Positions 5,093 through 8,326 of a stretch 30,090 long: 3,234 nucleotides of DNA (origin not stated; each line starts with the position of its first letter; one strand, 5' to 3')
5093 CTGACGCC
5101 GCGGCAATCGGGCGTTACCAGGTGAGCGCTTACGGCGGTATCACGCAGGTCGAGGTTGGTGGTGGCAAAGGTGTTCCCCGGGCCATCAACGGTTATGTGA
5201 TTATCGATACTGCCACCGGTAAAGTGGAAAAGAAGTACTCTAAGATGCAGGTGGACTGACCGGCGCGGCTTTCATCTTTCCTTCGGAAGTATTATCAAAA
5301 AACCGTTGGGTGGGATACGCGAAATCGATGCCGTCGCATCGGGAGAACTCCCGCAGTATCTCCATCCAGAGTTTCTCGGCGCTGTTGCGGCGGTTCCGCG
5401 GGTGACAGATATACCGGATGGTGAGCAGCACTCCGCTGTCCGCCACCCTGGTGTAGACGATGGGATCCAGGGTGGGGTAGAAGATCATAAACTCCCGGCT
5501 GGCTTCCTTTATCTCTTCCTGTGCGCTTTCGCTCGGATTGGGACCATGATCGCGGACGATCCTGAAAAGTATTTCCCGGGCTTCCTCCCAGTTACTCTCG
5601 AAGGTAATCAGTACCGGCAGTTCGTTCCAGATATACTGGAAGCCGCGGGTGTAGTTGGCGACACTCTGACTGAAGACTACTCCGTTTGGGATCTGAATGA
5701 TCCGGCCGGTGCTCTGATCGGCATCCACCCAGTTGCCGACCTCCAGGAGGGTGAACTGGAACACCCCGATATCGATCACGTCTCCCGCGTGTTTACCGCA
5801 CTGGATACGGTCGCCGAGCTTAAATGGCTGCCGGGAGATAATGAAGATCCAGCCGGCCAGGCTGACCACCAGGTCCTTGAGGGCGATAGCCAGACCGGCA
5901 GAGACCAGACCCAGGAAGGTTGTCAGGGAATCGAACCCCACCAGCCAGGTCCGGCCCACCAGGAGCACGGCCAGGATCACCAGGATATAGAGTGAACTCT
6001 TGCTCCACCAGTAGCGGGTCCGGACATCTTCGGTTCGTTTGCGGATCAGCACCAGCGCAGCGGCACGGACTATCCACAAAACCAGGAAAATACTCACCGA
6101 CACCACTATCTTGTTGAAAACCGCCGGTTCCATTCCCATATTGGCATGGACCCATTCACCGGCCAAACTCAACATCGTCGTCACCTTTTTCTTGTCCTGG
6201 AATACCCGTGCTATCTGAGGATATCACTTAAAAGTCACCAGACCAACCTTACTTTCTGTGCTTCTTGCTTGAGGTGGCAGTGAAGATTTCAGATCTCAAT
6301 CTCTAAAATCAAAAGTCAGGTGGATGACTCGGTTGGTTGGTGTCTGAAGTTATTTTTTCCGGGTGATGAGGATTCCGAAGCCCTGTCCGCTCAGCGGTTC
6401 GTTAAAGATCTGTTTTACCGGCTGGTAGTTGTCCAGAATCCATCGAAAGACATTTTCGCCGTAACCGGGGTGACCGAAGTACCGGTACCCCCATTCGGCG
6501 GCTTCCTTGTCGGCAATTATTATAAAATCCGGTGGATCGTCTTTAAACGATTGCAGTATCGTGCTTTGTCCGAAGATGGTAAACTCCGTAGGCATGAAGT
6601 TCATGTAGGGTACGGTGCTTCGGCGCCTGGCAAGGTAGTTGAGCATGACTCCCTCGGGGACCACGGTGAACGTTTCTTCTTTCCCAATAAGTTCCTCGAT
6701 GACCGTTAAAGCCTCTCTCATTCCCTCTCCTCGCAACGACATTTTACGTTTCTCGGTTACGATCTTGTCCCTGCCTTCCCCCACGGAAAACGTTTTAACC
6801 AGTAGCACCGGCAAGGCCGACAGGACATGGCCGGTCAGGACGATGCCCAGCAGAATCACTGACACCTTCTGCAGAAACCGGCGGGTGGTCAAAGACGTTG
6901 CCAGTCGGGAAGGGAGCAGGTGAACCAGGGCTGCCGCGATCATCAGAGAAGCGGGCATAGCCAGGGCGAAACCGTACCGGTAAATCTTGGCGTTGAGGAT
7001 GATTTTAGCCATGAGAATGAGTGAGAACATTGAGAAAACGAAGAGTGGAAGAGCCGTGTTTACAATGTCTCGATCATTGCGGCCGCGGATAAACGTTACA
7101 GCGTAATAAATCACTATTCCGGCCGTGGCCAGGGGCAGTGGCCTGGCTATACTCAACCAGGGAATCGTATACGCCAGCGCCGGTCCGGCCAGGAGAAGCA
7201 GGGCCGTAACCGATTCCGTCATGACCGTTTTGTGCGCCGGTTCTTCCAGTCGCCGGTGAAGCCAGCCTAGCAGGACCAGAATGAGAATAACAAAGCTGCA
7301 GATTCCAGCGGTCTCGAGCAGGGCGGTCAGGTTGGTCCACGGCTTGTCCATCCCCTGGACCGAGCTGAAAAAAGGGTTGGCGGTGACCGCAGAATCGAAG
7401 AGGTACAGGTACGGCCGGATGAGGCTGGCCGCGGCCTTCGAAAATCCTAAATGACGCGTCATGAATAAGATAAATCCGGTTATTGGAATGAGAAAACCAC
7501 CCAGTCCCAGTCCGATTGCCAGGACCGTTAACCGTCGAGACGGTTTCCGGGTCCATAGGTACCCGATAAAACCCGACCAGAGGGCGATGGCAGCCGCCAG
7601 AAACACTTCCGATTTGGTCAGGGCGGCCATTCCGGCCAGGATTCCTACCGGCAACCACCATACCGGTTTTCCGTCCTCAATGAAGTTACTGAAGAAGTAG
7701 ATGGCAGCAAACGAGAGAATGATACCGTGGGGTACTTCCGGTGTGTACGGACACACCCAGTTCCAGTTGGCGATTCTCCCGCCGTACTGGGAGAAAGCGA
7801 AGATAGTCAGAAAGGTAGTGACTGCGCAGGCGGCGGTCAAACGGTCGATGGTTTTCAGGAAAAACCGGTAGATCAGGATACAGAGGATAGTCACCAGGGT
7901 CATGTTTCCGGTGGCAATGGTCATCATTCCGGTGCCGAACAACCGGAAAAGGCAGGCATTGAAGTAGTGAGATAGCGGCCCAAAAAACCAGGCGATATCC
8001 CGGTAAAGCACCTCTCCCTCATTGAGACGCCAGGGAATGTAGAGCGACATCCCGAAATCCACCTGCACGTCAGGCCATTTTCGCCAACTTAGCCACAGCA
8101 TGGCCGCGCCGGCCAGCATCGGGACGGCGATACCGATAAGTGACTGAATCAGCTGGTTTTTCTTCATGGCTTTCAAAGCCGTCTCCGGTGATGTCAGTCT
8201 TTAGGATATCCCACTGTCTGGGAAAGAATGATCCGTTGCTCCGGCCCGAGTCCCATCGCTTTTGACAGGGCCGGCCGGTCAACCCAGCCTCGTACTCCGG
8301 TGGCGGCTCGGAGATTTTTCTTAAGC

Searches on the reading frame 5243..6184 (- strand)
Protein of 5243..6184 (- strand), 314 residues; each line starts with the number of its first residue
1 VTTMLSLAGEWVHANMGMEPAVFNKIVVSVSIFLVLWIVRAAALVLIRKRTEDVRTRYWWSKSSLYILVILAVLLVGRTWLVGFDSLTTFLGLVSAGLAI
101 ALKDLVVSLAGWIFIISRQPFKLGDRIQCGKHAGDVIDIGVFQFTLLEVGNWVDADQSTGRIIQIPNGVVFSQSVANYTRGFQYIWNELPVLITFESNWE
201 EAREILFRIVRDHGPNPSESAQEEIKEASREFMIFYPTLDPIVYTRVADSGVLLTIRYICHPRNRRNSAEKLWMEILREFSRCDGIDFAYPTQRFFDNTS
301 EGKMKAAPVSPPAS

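Call 19: search_protein_families(library=pfam, proteins=[window:5243-6184:-], max_evalue=0.001)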
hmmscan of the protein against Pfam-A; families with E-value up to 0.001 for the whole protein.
window:5243-6184:- (314 aa): 1 family
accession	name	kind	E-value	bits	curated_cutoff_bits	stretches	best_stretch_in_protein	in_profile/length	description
PF00924.24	MS_channel_2nd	-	1.7e-13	50.9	20.2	1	104-180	1-68/68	Mechanosensitive ion channel, beta-domain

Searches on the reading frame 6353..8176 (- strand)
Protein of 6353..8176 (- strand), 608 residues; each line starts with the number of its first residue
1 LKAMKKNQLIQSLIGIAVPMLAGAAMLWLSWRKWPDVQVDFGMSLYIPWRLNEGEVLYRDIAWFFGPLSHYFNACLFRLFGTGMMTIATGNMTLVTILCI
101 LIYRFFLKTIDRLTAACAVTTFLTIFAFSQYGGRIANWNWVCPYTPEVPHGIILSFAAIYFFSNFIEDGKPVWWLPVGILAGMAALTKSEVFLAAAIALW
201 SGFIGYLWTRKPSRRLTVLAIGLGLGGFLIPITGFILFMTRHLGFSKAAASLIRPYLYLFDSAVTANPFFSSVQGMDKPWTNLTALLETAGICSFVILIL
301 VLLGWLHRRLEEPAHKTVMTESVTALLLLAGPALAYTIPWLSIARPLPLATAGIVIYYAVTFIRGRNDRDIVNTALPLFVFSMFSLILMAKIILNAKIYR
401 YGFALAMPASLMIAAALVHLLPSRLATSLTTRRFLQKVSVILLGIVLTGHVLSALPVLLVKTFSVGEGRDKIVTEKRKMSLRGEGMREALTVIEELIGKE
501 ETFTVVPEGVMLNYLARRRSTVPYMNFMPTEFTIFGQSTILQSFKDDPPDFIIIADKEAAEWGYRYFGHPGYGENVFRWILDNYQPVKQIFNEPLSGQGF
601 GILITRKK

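Call 19: search_protein_families(library=pfam, proteins=[window:6353-8176:-], max_evalue=0.001)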
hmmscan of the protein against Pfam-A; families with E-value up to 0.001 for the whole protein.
window:6353-8176:- (608 aa): 1 family
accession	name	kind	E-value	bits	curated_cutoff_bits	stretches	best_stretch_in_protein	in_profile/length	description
PF13231.12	PMT_2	-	5.4e-08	33.6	26.1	1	67-218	4-144/160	Dolichyl-phosphate-mannose-protein mannosyltransferase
